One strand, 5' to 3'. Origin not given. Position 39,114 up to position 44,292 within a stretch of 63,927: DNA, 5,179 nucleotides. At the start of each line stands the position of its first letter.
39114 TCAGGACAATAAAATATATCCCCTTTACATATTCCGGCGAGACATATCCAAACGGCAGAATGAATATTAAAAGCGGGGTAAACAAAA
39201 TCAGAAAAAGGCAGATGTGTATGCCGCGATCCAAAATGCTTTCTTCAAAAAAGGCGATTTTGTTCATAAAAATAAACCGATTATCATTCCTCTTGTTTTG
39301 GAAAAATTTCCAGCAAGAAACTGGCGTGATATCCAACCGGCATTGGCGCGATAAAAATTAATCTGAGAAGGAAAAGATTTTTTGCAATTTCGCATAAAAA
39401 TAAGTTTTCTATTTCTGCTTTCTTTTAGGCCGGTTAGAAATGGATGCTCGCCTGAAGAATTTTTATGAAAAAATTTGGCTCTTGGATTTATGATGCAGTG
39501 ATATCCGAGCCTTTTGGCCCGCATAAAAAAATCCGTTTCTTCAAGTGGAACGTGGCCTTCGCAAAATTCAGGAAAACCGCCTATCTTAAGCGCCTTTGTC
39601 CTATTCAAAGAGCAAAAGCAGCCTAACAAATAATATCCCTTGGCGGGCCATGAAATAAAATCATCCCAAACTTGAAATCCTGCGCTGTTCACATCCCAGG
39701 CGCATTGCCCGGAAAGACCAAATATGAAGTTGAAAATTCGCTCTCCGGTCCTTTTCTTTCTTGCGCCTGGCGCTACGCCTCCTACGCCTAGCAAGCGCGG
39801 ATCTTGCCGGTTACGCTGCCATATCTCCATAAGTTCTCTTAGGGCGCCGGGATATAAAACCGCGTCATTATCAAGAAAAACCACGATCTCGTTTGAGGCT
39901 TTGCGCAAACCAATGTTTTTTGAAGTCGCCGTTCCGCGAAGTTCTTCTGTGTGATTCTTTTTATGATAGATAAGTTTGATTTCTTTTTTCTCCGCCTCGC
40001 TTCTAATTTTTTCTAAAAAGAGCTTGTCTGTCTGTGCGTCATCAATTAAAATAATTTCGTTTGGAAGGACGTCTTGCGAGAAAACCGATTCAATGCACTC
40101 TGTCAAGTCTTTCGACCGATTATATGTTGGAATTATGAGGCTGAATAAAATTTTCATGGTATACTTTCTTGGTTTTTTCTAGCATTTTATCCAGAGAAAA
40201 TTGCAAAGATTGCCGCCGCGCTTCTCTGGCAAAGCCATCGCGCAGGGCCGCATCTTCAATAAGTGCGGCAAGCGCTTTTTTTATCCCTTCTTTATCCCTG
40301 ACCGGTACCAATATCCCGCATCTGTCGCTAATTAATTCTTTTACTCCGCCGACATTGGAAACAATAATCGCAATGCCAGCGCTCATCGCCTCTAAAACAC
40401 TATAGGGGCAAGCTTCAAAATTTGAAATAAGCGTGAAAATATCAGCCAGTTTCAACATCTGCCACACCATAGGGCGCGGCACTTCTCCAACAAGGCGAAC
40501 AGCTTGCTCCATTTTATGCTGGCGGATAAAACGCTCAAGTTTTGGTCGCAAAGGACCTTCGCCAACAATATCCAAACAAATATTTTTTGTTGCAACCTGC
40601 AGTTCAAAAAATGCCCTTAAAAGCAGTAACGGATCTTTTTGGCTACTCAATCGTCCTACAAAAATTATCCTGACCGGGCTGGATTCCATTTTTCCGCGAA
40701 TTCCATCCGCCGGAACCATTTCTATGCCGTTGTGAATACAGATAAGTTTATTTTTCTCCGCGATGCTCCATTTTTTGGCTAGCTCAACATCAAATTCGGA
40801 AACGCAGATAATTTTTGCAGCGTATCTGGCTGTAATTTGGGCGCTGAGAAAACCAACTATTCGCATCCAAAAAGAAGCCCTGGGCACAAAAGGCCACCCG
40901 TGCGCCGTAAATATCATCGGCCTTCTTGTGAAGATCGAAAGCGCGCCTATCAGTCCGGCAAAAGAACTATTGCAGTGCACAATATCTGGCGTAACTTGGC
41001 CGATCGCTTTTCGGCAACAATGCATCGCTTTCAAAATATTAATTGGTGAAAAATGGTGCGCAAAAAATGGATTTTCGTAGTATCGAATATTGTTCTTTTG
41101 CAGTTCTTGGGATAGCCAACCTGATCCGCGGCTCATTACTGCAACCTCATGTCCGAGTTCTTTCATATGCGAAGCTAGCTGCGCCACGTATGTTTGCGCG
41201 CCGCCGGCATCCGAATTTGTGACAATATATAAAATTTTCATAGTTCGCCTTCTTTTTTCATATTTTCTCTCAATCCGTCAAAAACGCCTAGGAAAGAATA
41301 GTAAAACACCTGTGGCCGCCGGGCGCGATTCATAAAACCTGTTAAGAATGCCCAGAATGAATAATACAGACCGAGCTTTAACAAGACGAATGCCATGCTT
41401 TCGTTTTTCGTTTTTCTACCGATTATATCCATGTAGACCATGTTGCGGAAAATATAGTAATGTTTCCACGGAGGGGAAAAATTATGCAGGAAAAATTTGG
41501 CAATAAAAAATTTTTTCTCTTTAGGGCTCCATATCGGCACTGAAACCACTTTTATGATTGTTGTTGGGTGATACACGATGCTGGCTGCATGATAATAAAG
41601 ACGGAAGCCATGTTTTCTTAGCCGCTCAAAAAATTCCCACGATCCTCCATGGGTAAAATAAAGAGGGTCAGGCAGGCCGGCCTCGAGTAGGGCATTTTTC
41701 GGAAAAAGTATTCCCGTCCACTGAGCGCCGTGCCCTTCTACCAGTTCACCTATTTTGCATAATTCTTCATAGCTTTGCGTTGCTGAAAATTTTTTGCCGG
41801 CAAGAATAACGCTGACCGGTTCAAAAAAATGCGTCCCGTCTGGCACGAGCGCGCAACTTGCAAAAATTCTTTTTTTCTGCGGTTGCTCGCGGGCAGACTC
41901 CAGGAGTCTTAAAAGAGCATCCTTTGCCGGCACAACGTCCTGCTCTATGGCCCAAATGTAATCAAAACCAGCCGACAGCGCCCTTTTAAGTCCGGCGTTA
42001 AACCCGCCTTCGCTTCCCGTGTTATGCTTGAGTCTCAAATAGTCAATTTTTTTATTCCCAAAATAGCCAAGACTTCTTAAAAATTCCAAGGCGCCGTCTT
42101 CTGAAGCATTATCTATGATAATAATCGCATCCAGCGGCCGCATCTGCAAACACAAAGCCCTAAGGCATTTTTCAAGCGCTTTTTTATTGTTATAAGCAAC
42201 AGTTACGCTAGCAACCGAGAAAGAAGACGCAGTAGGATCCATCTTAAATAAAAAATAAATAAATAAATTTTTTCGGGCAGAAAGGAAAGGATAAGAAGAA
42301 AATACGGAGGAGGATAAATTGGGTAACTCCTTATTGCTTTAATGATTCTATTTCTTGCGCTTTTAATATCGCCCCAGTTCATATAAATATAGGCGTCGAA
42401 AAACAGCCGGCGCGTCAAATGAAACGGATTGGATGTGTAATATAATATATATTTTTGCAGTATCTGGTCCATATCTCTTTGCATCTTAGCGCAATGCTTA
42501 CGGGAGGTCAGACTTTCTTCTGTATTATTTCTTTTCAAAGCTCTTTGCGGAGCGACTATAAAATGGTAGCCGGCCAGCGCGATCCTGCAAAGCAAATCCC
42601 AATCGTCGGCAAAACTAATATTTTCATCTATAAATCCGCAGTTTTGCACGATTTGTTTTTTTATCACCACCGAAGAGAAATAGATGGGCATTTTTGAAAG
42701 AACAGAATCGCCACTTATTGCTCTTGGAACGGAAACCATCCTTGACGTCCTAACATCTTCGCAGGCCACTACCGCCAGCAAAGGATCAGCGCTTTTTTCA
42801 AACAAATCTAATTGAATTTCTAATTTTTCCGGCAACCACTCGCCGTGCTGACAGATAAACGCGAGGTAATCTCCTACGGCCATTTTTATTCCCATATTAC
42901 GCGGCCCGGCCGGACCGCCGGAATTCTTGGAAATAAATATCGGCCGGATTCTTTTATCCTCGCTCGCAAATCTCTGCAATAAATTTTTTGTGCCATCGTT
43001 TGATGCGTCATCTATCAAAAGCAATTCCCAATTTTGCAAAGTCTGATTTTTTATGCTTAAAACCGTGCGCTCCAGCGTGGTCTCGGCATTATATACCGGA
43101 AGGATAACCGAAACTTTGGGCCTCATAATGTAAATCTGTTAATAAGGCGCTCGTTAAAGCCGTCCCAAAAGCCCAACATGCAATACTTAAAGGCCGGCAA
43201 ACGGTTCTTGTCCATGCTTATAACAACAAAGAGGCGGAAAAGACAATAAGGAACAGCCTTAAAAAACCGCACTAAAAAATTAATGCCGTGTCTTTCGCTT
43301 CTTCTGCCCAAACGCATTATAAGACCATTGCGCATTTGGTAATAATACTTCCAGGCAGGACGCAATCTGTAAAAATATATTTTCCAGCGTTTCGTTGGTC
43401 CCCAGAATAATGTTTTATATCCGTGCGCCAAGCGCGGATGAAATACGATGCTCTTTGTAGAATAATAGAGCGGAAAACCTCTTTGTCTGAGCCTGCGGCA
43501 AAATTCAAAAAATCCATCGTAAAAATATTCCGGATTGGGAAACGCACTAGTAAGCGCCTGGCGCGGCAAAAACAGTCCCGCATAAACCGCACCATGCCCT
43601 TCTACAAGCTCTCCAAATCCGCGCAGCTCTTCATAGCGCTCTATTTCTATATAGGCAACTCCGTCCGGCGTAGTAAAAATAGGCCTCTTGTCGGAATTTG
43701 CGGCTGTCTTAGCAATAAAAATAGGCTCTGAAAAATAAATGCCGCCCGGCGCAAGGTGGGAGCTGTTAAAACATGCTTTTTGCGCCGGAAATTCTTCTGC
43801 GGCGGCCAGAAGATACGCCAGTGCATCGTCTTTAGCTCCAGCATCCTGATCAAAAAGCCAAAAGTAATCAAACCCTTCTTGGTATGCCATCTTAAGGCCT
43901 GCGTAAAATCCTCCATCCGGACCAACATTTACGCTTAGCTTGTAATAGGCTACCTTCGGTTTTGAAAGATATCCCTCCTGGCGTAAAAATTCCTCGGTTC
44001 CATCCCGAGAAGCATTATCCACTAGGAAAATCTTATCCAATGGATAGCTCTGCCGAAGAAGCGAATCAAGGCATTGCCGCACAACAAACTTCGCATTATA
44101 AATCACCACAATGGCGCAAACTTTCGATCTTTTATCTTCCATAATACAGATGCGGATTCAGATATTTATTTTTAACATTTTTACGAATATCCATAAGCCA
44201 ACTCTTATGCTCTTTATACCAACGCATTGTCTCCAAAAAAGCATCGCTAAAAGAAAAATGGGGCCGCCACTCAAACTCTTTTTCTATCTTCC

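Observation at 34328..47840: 13.5-kb translationally coupled operon linking PAPS synthesis, a sulfotransferase, sugar activation, five glycosyltransferases, a Wzy_C/TPR protein and a pilin: candidate sulfated protein-O-glycosylation system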

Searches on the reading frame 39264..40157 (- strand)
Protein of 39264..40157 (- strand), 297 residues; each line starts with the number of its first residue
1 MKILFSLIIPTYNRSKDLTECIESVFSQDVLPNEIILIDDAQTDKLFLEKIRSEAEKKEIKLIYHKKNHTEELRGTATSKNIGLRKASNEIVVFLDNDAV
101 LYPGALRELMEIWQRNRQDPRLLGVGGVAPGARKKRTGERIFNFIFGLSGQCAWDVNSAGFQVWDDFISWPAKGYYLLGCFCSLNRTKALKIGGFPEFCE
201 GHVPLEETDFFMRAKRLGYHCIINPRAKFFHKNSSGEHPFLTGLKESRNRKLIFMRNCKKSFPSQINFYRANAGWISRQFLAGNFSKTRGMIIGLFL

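Call 4: search_protein_families(library=pfam, proteins=[window:39264-40157:-], max_evalue=0.01)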
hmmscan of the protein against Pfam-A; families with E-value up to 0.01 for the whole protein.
window:39264-40157:- (297 aa): 4 families
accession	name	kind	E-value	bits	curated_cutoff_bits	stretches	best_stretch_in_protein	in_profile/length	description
PF00535.33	Glycos_transf_2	-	8.8e-23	81.5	23.3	1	6-119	1-109/168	Glycosyl transferase family 2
PF10111.15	Glyco_tranf_2_2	-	4.2e-08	33.4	27.3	1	6-113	1-106/276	Glycosyltransferase like family 2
PF13641.12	Glyco_tranf_2_3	-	9.3e-08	32.8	27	1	5-113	3-111/230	Glycosyltransferase like family 2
PF13632.12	Glyco_trans_2_3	-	0.0013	19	27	0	91-281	1-164/198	Glycosyl transferase family group 2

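Call 13: search_protein_families(library=ncbifam, proteins=[window:39264-40157:-], max_evalue=0.01)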
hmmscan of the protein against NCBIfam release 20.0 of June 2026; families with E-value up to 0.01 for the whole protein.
window:39264-40157:- (297 aa): 20 families
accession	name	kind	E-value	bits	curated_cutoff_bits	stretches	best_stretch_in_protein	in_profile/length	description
NF041875.1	EPS_EpsD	equivalog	2.9e-16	59.8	370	1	6-234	2-209/325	exopolysaccharide biosynthesis glycosyltransferase EpsD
NF038299.1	EPS_HpsN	equivalog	4.8e-16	58.6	425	1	5-233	3-222/317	hormogonium polysaccharide biosynthesis glycosyltransferase HpsN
NF050050.1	ProtGlycPglI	equivalog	7.7e-16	58.3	500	1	5-111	4-106/306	GalNAc(5)-diNAcBac-PP-undecaprenol beta-1,3-glucosyltransferase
TIGR03965.1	mycofact_glyco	equivalog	1.7e-15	56.9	280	1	6-112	77-178/467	mycofactocin biosynthesis glycosyltransferase MftF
NF007482.0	PRK10073.1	equivalog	9.2e-15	54.5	423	1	4-118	7-115/334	glycosyltransferase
NF047683.1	TeichurnBiosyTuaG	equivalog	4.8e-13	49.3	400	1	4-116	7-114/252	teichuronic acid biosynthesis protein TuaG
TIGR03937.1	PgaC_IcaA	equivalog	5.7e-13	48.6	422.3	1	5-127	47-161/407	poly-beta-1,6-N-acetyl-D-glucosamine synthase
NF041394.1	GtaseAglG_Halo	equivalog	1.3e-10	41.1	440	1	6-116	4-110/304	glucosyl-dolichyl phosphate glucuronosyltransferase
TIGR03111.1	glyc2_xrt_Gpos1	hypoth_equivalog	1.3e-09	37.4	363.95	1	6-120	52-163/439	TIGR03111 family XrtG-associated glycosyltransferase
NF053739.1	GlytfEpsEBac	equivalog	4.5e-08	32.4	450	1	6-114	4-108/265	glycosyltransferase EpsE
NF038302.1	EPS_HpsE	equivalog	5.9e-08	32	300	1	5-103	3-101/307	hormogonium polysaccharide biosynthesis glycosyltransferase HpsE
TIGR04283.1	glyco_like_mftF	equivalog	2.5e-07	30.5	182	1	6-116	2-100/221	TIGR04283 family arsenosugar biosynthesis glycosyltransferase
NF007453.0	PRK10018.1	equivalog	1.2e-05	25.1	382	1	4-107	7-105/280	colanic acid biosynthesis glycosyltransferase WcaA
TIGR04017.1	WcaA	equivalog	2.9e-05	23.8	495.75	1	4-107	6-104/279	colanic acid biosynthesis glycosyltransferase WcaA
TIGR04242.1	nodulat_NodC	equivalog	5.8e-05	22.2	550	1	7-110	52-153/395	chitooligosaccharide synthase NodC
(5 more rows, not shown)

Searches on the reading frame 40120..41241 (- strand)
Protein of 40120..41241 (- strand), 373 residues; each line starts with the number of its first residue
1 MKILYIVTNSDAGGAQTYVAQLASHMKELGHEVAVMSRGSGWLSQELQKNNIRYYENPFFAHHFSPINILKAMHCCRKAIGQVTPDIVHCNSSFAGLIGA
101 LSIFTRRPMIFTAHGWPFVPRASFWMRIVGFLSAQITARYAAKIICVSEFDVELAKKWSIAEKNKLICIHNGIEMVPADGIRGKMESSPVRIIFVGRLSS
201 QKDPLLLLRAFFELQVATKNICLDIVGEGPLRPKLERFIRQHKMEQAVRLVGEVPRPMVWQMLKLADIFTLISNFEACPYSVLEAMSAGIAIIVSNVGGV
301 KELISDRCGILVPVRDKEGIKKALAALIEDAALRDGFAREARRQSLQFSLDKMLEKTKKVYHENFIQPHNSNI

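Call 4: search_protein_families(library=pfam, proteins=[window:40120-41241:-], max_evalue=0.01)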
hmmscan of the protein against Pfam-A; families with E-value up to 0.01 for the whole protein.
window:40120-41241:- (373 aa): 7 families
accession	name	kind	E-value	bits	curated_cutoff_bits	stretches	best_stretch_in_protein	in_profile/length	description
PF00534.26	Glycos_transf_1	-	1.9e-31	109.4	26.4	1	189-343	15-171/172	Glycosyl transferases group 1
PF13692.12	Glyco_trans_1_4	-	4.5e-28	98.7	27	1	191-330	3-142/142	Glycosyl transferases group 1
PF13439.12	Glyco_transf_4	-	8.5e-25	88.2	28.5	1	13-174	2-167/170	Glycosyltransferase Family 4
PF13579.12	Glyco_trans_4_4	-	2e-17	64.5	29.7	1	13-172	1-158/158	Glycosyl transferase 4-like domain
PF13477.12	Glyco_trans_4_2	-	3.5e-06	27.7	23.4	1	2-123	1-118/139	Glycosyl transferase 4-like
PF13524.12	Glyco_trans_1_2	-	0.00013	22.4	25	1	224-346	18-130/144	Glycosyl transferase-like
PF08323.17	Glyco_transf_5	-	0.0055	16.9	22.7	0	13-53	16-57/239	Starch synthase catalytic domain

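Call 13: search_protein_families(library=ncbifam, proteins=[window:40120-41241:-], max_evalue=0.01)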
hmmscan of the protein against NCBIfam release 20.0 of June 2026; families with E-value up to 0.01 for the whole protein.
window:40120-41241:- (373 aa): 44 families (the best 25 are shown)
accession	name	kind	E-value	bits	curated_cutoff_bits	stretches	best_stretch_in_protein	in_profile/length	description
TIGR03088.1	stp2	hypoth_equivalog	7.9e-33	114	409.05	1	3-363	4-372/374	TIGR03088 family PEP-CTERM/XrtA system glycosyltransferase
NF041876.1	EPS_EpsE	equivalog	2.3e-28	99.5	400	1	183-344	208-375/389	exopolysaccharide biosynthesis GT4 family glycosyltransferase EpsE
TIGR03999.1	thiol_BshA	equivalog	7.8e-23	81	273.7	1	206-363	216-372/375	N-acetyl-alpha-D-glucosaminyl L-malate synthase BshA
TIGR04157.1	glyco_rSAM_CFB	subfamily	1.1e-22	80.6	400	1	138-359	167-404/406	TIGR04157 family glycosyltransferase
NF050063.1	ProtGlycPglJ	equivalog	1.3e-22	80.5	500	1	154-352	159-354/363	N-acetylgalactosamine-N,N'-diacetylbacillosaminyl-diphospho-undecaprenol 4-alpha-N-acetylgalactosaminyltransferase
NF050056.1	ProtGlycPglH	equivalog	1.3e-19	70.5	600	1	1-359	1-348/354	GalNAc-alpha-(1->4)-GalNAc-alpha-(1->3)-diNAcBac-PP-undecaprenol alpha-1,4-N-acetyl-D-galactosaminyltransferase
TIGR02149.1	glgA_Coryne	subfamily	1.2e-18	67.5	302.4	1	13-363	16-389/391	glycogen synthase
NF047684.1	TeichurnBiosyTuaC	equivalog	3.6e-18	65.7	550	1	192-362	222-387/391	teichuronic acid biosynthesis protein TuaC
TIGR03449.1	mycothiol_MshA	equivalog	1.4e-16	60.5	462.5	1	192-364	223-403/406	D-inositol-3-phosphate glycosyltransferase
NF038229.1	Glyco4_Geo_Pelo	equivalog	9.1e-16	57.8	400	1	138-362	107-334/338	GPMC system family 4 glycosyltransferase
NF049988.1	MGlcDAGSynMgs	equivalog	9.7e-16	58.1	400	1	193-364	217-387/398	alpha-monoglucosyldiacylglycerol synthase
TIGR04063.1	stp3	hypoth_equivalog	1.1e-15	57.5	442.05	1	205-343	229-373/397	TIGR04063 family PEP-CTERM/XrtA system glycosyltransferase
TIGR04005.1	wcaL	equivalog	2.5e-15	56.3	537.6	1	163-335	196-377/406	colanic acid biosynthesis glycosyltransferase WcaL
NF041010.1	glycosy_Agl16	equivalog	6.7e-15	54.8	575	1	107-363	105-350/352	glycosylation protein Agl16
NF046085.1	XrtY_assoc_Gly1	equivalog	4.5e-14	52.1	400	1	152-363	170-383/387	XrtY-associated glycosyltransferase XYAG1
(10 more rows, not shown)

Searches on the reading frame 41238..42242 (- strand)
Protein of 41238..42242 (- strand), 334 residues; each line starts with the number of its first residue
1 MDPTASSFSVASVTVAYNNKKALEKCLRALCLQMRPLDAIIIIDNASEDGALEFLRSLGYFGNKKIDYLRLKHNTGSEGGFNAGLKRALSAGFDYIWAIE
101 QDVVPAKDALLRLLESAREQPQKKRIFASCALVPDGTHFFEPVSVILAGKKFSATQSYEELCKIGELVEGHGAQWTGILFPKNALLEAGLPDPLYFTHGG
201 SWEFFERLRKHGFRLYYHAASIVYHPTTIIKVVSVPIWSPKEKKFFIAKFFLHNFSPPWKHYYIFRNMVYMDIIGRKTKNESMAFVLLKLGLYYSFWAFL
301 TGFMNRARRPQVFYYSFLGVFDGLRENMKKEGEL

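Call 4: search_protein_families(library=pfam, proteins=[window:41238-42242:-], max_evalue=0.01)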
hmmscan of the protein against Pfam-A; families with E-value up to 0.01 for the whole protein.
window:41238-42242:- (334 aa): 2 families
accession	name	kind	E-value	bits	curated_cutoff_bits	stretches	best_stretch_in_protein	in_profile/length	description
PF00535.33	Glycos_transf_2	-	1.8e-17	64.2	23.3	1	13-120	3-106/168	Glycosyl transferase family 2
PF13641.12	Glyco_tranf_2_3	-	6.3e-10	39.9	27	1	13-227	6-213/230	Glycosyltransferase like family 2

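Call 13: search_protein_families(library=ncbifam, proteins=[window:41238-42242:-], max_evalue=0.01)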
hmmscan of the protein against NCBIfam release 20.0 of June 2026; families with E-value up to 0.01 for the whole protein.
window:41238-42242:- (334 aa): 12 families
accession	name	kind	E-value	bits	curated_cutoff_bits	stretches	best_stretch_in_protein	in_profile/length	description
NF050113.1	gal_furan_GlfT1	equivalog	9.3e-22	77.7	330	1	10-270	1-241/290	galactofuranosyltransferase GlfT1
TIGR01556.1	rhamnosyltran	subfamily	1.9e-08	33.8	200.55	1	26-323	9-281/281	rhamnosyltransferase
TIGR03965.1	mycofact_glyco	equivalog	2.8e-06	26.5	280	1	9-113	75-175/467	mycofactocin biosynthesis glycosyltransferase MftF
TIGR03937.1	PgaC_IcaA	equivalog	3.3e-06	26.3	422.3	1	10-122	47-155/407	poly-beta-1,6-N-acetyl-D-glucosamine synthase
NF041875.1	EPS_EpsD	equivalog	5.3e-05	22.8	370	1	13-226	4-207/325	exopolysaccharide biosynthesis glycosyltransferase EpsD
NF047683.1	TeichurnBiosyTuaG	equivalog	7.7e-05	22.5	400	1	10-115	8-109/252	teichuronic acid biosynthesis protein TuaG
NF050050.1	ProtGlycPglI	equivalog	8e-05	22.1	500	1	13-152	7-136/306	GalNAc(5)-diNAcBac-PP-undecaprenol beta-1,3-glucosyltransferase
TIGR03111.1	glyc2_xrt_Gpos1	hypoth_equivalog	0.00028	19.8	363.95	1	13-122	54-161/439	TIGR03111 family XrtG-associated glycosyltransferase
NF047588.1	GlcsyltransPgfSStrep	equivalog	0.00032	20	500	1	13-88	6-84/308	glycosyltransferase PgfS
NF007482.0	PRK10073.1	equivalog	0.0019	17.3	423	1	11-102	8-95/334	glycosyltransferase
NF038302.1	EPS_HpsE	equivalog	0.0022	17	300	1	8-122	3-116/307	hormogonium polysaccharide biosynthesis glycosyltransferase HpsE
TIGR03469.1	HpnB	hypoth_equivalog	0.0053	15.8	379.25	1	9-120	45-163/386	hopene-associated glycosyltransferase HpnB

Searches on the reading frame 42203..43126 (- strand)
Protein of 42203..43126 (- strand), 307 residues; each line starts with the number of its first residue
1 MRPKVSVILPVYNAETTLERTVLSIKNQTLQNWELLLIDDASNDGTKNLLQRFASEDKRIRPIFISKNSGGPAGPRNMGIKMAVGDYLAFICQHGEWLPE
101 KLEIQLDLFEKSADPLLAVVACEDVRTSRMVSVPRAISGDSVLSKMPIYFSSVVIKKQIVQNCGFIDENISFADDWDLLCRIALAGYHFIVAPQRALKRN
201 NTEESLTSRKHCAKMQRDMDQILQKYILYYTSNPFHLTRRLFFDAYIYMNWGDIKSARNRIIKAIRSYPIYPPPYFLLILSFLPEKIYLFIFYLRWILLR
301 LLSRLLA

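Call 4: search_protein_families(library=pfam, proteins=[window:42203-43126:-], max_evalue=0.01)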
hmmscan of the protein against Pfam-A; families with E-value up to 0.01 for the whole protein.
window:42203-43126:- (307 aa): 4 families
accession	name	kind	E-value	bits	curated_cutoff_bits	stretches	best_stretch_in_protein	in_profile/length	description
PF00535.33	Glycos_transf_2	-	3.5e-30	105.6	23.3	1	6-120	1-116/168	Glycosyl transferase family 2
PF10111.15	Glyco_tranf_2_2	-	5.1e-14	52.9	27.3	2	6-109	1-106/276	Glycosyltransferase like family 2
PF13632.12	Glyco_trans_2_3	-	1.9e-06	28.3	27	1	147-247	71-169/198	Glycosyl transferase family group 2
PF13641.12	Glyco_tranf_2_3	-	6.1e-06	26.9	27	1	3-213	1-225/230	Glycosyltransferase like family 2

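Call 13: search_protein_families(library=ncbifam, proteins=[window:42203-43126:-], max_evalue=0.01)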
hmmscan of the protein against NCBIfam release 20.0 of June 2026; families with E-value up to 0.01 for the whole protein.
window:42203-43126:- (307 aa): 22 families
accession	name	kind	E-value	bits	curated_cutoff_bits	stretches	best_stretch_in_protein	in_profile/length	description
NF047683.1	TeichurnBiosyTuaG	equivalog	1.8e-32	112.9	400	1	2-158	5-164/252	teichuronic acid biosynthesis protein TuaG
NF050050.1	ProtGlycPglI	equivalog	1.1e-18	67.7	500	1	3-112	2-111/306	GalNAc(5)-diNAcBac-PP-undecaprenol beta-1,3-glucosyltransferase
NF007482.0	PRK10073.1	equivalog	1.3e-18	67.1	423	1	3-109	6-110/334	glycosyltransferase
NF053739.1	GlytfEpsEBac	equivalog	1.6e-18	66.7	450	1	3-211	1-213/265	glycosyltransferase EpsE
NF041875.1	EPS_EpsD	equivalog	3.1e-15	56.4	370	1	5-223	1-230/325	exopolysaccharide biosynthesis glycosyltransferase EpsD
NF007453.0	PRK10018.1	equivalog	7e-14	52.1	382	1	2-184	5-191/280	colanic acid biosynthesis glycosyltransferase WcaA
TIGR04017.1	WcaA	equivalog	9e-14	51.7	495.75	1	2-183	4-189/279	colanic acid biosynthesis glycosyltransferase WcaA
TIGR03937.1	PgaC_IcaA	equivalog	2.2e-13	49.9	422.3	1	3-91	45-132/407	poly-beta-1,6-N-acetyl-D-glucosamine synthase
TIGR03965.1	mycofact_glyco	equivalog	2.5e-12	46.4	280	1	3-193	74-274/467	mycofactocin biosynthesis glycosyltransferase MftF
NF047588.1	GlcsyltransPgfSStrep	equivalog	5.3e-10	39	500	1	4-88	2-89/308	glycosyltransferase PgfS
TIGR04283.1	glyco_like_mftF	equivalog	9.6e-10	38.4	182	1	5-190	1-176/221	TIGR04283 family arsenosugar biosynthesis glycosyltransferase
TIGR03111.1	glyc2_xrt_Gpos1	hypoth_equivalog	1.1e-09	37.6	363.95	1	3-111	49-158/439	TIGR03111 family XrtG-associated glycosyltransferase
NF038302.1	EPS_HpsE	equivalog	1.5e-08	34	300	1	5-91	3-93/307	hormogonium polysaccharide biosynthesis glycosyltransferase HpsE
NF038299.1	EPS_HpsN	equivalog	1e-07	31.2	425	1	3-108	1-105/317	hormogonium polysaccharide biosynthesis glycosyltransferase HpsN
NF007986.1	PRK10714.1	equivalog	1.4e-07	30.8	529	1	4-88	7-94/316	undecaprenyl-phosphate 4-deoxy-4-formamido-L-arabinose transferase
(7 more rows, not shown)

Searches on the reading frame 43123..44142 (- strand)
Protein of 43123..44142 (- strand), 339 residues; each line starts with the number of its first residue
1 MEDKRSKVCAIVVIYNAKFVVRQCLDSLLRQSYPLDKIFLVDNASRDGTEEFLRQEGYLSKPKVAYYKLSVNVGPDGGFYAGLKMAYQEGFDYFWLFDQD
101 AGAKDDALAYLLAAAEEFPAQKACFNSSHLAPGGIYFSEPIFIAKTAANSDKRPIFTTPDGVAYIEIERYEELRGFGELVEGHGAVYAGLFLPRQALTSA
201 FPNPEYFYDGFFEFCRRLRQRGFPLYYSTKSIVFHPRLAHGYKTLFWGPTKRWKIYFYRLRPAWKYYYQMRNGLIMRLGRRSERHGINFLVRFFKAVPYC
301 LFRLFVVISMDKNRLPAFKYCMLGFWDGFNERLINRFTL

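Call 4: search_protein_families(library=pfam, proteins=[window:43123-44142:-], max_evalue=0.01)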
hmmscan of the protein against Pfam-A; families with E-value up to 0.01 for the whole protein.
window:43123-44142:- (339 aa): 2 families
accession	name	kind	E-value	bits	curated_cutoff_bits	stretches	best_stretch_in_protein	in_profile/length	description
PF00535.33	Glycos_transf_2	-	3.6e-20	73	23.3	1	10-125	2-113/168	Glycosyl transferase family 2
PF13641.12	Glyco_tranf_2_3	-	5.4e-09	36.8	27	1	8-117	3-112/230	Glycosyltransferase like family 2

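Call 13: search_protein_families(library=ncbifam, proteins=[window:43123-44142:-], max_evalue=0.01)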
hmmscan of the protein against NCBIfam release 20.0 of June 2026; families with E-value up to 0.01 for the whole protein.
window:43123-44142:- (339 aa): 12 families
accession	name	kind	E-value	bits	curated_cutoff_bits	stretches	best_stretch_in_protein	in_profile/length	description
NF050113.1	gal_furan_GlfT1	equivalog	1.5e-13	50.8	330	1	8-117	1-107/290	galactofuranosyltransferase GlfT1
TIGR01556.1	rhamnosyltran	subfamily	3.3e-09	36.3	200.55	1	21-109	10-92/281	rhamnosyltransferase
TIGR03469.1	HpnB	hypoth_equivalog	1e-07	31.4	379.25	1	7-117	45-162/386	hopene-associated glycosyltransferase HpnB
TIGR03937.1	PgaC_IcaA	equivalog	9.3e-07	28.1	422.3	1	5-120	44-155/407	poly-beta-1,6-N-acetyl-D-glucosamine synthase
NF045692.1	OglycostaseCruG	equivalog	2.9e-05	23.2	600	1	5-55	40-90/386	2'-O-glycosyltransferase CruG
NF050050.1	ProtGlycPglI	equivalog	6.3e-05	22.5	500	1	7-116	3-109/306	GalNAc(5)-diNAcBac-PP-undecaprenol beta-1,3-glucosyltransferase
NF047683.1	TeichurnBiosyTuaG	equivalog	0.0001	22.1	400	1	1-74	1-73/252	teichuronic acid biosynthesis protein TuaG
NF007482.0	PRK10073.1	equivalog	0.00024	20.2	423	1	1-54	1-54/334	glycosyltransferase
NF053739.1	GlytfEpsEBac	equivalog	0.0004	19.4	450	1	7-56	2-51/265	glycosyltransferase EpsE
TIGR03111.1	glyc2_xrt_Gpos1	hypoth_equivalog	0.00069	18.5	363.95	1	6-50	49-95/439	TIGR03111 family XrtG-associated glycosyltransferase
NF038299.1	EPS_HpsN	equivalog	0.0057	15.7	425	0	7-80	2-75/317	hormogonium polysaccharide biosynthesis glycosyltransferase HpsN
NF047588.1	GlcsyltransPgfSStrep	equivalog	0.0082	15.4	500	0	12-88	7-86/308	glycosyltransferase PgfS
